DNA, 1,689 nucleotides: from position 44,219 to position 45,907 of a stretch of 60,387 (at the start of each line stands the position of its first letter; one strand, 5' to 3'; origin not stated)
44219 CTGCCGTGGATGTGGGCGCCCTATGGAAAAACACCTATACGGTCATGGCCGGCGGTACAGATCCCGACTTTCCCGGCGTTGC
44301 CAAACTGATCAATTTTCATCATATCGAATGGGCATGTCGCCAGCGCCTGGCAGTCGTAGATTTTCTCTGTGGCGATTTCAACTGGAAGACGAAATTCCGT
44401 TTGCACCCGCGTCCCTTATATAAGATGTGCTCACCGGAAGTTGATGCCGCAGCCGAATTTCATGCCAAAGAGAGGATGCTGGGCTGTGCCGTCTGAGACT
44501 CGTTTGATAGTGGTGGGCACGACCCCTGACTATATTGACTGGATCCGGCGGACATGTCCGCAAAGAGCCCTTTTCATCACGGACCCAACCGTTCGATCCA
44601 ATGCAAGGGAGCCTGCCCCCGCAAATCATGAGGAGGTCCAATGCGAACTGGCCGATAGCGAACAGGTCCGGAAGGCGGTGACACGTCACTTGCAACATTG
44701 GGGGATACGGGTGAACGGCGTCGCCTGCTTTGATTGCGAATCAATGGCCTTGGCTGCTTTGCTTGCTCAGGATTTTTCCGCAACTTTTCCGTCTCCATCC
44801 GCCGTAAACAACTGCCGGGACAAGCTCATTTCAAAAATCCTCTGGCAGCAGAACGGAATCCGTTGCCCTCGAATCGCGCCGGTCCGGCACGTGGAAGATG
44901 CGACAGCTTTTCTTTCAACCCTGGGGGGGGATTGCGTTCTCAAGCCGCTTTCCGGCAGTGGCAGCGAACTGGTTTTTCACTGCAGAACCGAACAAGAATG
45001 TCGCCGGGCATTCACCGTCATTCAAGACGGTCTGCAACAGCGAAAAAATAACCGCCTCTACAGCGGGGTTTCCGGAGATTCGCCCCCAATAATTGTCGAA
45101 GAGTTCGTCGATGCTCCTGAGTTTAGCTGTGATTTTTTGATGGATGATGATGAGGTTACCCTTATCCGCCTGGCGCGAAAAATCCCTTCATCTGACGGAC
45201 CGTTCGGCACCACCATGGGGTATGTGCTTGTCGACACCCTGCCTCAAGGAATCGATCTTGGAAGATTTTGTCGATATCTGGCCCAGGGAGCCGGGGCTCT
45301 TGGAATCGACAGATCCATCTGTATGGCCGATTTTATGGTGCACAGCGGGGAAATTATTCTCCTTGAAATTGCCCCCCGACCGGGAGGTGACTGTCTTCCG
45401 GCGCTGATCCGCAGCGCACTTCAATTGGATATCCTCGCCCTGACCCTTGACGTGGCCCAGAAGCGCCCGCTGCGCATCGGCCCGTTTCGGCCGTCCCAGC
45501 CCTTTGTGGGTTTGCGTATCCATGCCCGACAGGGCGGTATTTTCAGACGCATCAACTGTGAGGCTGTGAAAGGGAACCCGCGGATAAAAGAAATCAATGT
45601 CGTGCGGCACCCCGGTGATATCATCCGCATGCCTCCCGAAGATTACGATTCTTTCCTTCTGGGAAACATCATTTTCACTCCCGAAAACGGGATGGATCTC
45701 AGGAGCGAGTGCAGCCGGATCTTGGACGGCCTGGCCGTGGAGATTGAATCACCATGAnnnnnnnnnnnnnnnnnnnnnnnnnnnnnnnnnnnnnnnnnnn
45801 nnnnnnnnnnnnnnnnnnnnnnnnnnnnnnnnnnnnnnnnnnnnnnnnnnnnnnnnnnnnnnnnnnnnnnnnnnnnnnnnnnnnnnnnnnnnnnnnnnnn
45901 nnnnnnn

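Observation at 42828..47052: Sigma-54-controlled four-gene cassette pairing a pyruvoyl-type and a PLP-type decarboxylase with an ATP-grasp ligase and a FemAB/CelD-like transferase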

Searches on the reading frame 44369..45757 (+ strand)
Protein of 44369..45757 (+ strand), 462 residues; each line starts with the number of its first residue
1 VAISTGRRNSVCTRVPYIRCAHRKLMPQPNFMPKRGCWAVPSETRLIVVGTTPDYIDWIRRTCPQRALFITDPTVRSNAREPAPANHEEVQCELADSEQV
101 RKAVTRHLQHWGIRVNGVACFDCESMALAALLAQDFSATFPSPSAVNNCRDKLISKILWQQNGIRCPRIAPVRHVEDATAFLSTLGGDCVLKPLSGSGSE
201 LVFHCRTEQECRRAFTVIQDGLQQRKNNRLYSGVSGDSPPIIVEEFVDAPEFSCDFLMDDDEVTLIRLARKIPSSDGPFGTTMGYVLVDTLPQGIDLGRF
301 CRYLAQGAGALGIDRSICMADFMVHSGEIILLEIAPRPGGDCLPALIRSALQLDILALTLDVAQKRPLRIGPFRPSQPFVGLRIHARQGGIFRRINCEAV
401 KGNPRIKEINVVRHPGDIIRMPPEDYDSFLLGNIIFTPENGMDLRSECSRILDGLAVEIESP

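Call 3: search_protein_families(library=pfam, proteins=[window:44369-45757:+], max_evalue=0.01)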
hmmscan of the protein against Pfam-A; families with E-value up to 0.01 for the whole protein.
window:44369-45757:+ (462 aa): 4 families
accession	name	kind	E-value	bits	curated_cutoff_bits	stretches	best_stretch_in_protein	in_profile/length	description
PF13535.11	ATP-grasp_4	-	1.3e-13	51.3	27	1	188-342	4-157/160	ATP-grasp domain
PF02655.19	ATP-grasp_3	-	9.4e-05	23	23.2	1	151-340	3-159/160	ATP-grasp domain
PF01071.24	GARS_A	-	0.00033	21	27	1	151-271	2-113/194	Phosphoribosylglycinamide synthetase, ATP-grasp (A) domain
PF14397.11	ATPgrasp_ST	-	0.00053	19.7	31.4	1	140-248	10-121/278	Sugar-transfer associated ATP-grasp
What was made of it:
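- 44486..45757 (+): L-amino-acid-ligase-type ATP-grasp (423 aa from GTG 44486; alternative starts at 44462 and 44444), a core gene. PF13535 51 bits (call 3).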

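Call 4: search_protein_families(library=ncbifam, proteins=[window:44369-45757:+], max_evalue=0.01)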
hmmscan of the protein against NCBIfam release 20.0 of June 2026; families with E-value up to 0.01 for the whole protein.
window:44369-45757:+ (462 aa): 22 families
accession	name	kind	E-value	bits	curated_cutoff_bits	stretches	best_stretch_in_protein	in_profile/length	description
NF002563.0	PRK02186.1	subfamily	1.3e-17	63.4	625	1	126-421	82-360/890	argininosuccinate lyase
TIGR00768.1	rimK_fam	subfamily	1.3e-10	41.1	143.4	1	91-217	26-153/276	RimK family alpha-L-glutamate ligase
NF005543.0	PRK07206.1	subfamily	5.6e-10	38.4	302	1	128-353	84-303/416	hypothetical protein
NF009405.0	PRK12767.1-4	equivalog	1.5e-07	30.7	390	1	141-340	102-268/320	carbamoyl phosphate synthase-like protein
NF004680.0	PRK06019.1-6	equivalog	1.5e-06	27.2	327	1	128-217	94-184/405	5-(carboxyamino)imidazole ribonucleotide synthase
NF002378.0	PRK01372.1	subfamily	3e-06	26.1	243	1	145-339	94-272/305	D-alanine--D-alanine ligase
TIGR02068.2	cya_phycin_syn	equivalog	6e-06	24.5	850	1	144-220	206-283/862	cyanophycin synthetase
TIGR01205.1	D_ala_D_alaTIGR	subfamily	6.3e-06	25.4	245.65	1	143-268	98-212/318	D-alanine--D-alanine ligase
NF009404.0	PRK12767.1-3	equivalog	8.7e-06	24.8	316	1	139-340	99-286/344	carbamoyl phosphate synthase-like protein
NF004679.0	PRK06019.1-5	equivalog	1.2e-05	24.3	326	1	116-193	63-142/376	5-(carboxyamino)imidazole ribonucleotide synthase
NF040720.1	MptN_Meth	equivalog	1.5e-05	24.3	350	1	140-225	90-174/291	tetrahydromethanopterin:alpha-L-glutamate ligase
NF010623.0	PRK14016.1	subfamily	5.4e-05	21.5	877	1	145-220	208-284/871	cyanophycin synthetase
TIGR02144.1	LysX_arch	equivalog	8.6e-05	21.8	275.6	1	126-212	62-148/281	lysine biosynthesis protein LysX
TIGR01161.1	purK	equivalog_domain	0.00011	21.6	318.4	1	89-193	34-141/362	5-(carboxyamino)imidazole ribonucleotide synthase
NF041595.1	dap_A_syn_DdaF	equivalog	0.0002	20.3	840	1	126-351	89-305/424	dapdiamide A synthase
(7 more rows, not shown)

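Call 22: search_solved_structures(query=window:44486-45754:+, max_evalue=0.1)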
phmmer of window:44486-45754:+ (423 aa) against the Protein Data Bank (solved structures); distinct sequences matched with E-value up to 0.1: 7.
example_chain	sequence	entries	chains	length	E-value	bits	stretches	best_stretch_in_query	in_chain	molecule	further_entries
3vot_A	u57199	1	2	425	3.5e-13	52.4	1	104-391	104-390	L-amino acid ligase, BL00235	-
4wd3_A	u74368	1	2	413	2.8e-10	42.9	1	93-405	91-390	L-amino acid ligase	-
4dim_A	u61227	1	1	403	1.5e-05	27.2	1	77-400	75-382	Phosphoribosylglycinamide synthetase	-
1bxr_A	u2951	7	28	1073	0.013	17.6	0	174-300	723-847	CARBAMOYL-PHOSPHATE SYNTHASE | CARBAMOYL PHOSPHATE SYNTHETASE: LARGE SUBUNIT | CARBAMOYL PHOSPHATE SYNTHETASE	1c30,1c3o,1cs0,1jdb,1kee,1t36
1ce8_A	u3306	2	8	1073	0.013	17.6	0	174-300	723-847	PROTEIN (CARBAMOYL-PHOSPHATE SYNTHASE) | carbamoyl phosphate synthetase large chain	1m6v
1a9x_A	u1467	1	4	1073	0.014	17.5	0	174-300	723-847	CARBAMOYL PHOSPHATE SYNTHETASE (LARGE CHAIN)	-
3ax6_A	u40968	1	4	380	0.039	16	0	31-172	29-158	Phosphoribosylaminoimidazole carboxylase, ATPase subunit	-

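Call 61: search_solved_structures(query=A2, max_evalue=1)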
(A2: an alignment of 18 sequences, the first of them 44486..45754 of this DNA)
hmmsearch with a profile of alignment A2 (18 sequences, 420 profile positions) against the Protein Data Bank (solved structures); distinct sequences matched with E-value up to 1: 75 (the best 60 are shown).
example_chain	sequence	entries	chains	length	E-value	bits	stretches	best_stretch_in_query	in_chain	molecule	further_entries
4dim_A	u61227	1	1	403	1.5e-26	96.2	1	64-418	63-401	Phosphoribosylglycinamide synthetase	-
3vot_A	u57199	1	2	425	1.2e-24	89.9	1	72-417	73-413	L-amino acid ligase, BL00235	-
4wd3_A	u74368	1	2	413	1.6e-11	46.7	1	85-401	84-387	L-amino acid ligase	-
3wo1_A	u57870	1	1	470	2e-11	46.4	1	90-322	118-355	Alanine-anticapsin ligase BacD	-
3wnz_A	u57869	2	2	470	4.1e-11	45.3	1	90-322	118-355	Alanine-anticapsin ligase BacD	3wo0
3vmm_A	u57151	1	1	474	4.2e-11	45.3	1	90-322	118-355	Alanine-anticapsin ligase BacD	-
8evy_B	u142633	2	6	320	5e-08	35.2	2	107-156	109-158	D-alanine--D-alanine ligase B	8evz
3vpd_A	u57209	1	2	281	8e-07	31.2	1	91-174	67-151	Ribosomal protein S6 modification protein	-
1bxr_A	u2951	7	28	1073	1.1e-06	30.8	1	101-298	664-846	CARBAMOYL-PHOSPHATE SYNTHASE | CARBAMOYL PHOSPHATE SYNTHETASE: LARGE SUBUNIT | CARBAMOYL PHOSPHATE SYNTHETASE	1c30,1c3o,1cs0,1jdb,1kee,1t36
1ce8_A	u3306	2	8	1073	1.1e-06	30.8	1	101-298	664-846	PROTEIN (CARBAMOYL-PHOSPHATE SYNTHASE) | carbamoyl phosphate synthetase large chain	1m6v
2yrw_A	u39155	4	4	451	2.6e-06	29.5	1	91-332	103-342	Phosphoribosylglycinamide synthetase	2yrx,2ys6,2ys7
3r23_A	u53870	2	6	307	2.8e-06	29.4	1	96-171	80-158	D-alanine--D-alanine ligase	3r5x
5d8d_A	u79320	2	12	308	3.9e-06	28.9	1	105-177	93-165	D-alanine--D-alanine ligase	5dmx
3ouu_A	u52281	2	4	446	1.1e-05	27.5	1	100-351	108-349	Biotin carboxylase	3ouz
30vh_A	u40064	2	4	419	1.3e-05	27.2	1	87-362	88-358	L-amino acid ligase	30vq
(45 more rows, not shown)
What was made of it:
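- On L-amino acid ligases (ATP-grasp): BL00235 (3VOT) 1.2e-24, a second L-amino acid ligase (4WD3) 1.6e-11 and BacD 2e-11 (call 61).
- The ATP-grasp is closest to L-amino acid ligases that join free amino acids (calls 22, 61). There are weak ATP-grasp matches to D-Ala-D-Ala ligases (calls 4, 61).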

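Call 82: predict_structure(protein=window:44486-45754:+)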
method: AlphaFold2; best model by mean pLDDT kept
length: 423 residues; sequences in the alignment: 1
mean_pLDDT: 37.8   pTM: 0.23
mean pLDDT of the five models: 37.8, 34.5, 33.6, 29.9, 29.2
residues with pLDDT >= 90: 0; 70-90: 0; 50-70: 20; < 50: 403
segments of 3 or more residues with pLDDT < 50: 1-62, 64-66, 68-147, 152-163, 181-423
pLDDT, mean of each block of 10 residues (from residue 1): 38 45 42 35 31 39 49 40 36 36 39 39 39 39 48 42 48 53 40 26 31 39 37 32 34 40 43 41 39 41 44 35 31 28 32 31 34 30 33 37 38 37 26
secondary structure, 60 per line:
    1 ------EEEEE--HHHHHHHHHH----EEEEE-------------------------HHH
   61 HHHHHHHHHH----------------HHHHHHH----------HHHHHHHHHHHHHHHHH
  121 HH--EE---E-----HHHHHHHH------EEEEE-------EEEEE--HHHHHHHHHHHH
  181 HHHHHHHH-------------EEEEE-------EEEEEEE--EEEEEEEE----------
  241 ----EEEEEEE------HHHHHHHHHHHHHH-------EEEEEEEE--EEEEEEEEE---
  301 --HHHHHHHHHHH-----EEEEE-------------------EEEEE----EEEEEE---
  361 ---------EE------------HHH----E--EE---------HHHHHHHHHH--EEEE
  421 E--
elements in order: E7-11 H14-23 E28-32 H58-70 H87-93 H104-122 H136-143 E150-154 E162-166 H169-188 E202-206 E214-220 E223-230 E245-251 H258-271 E279-286 E289-297 H303-313 E319-323 E343-347 E352-357 H405-414 E417-421
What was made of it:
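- Tried and rejected: The single-sequence run gave pLDDT 38, which is unusable, so no fold search was made on it (call 82).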
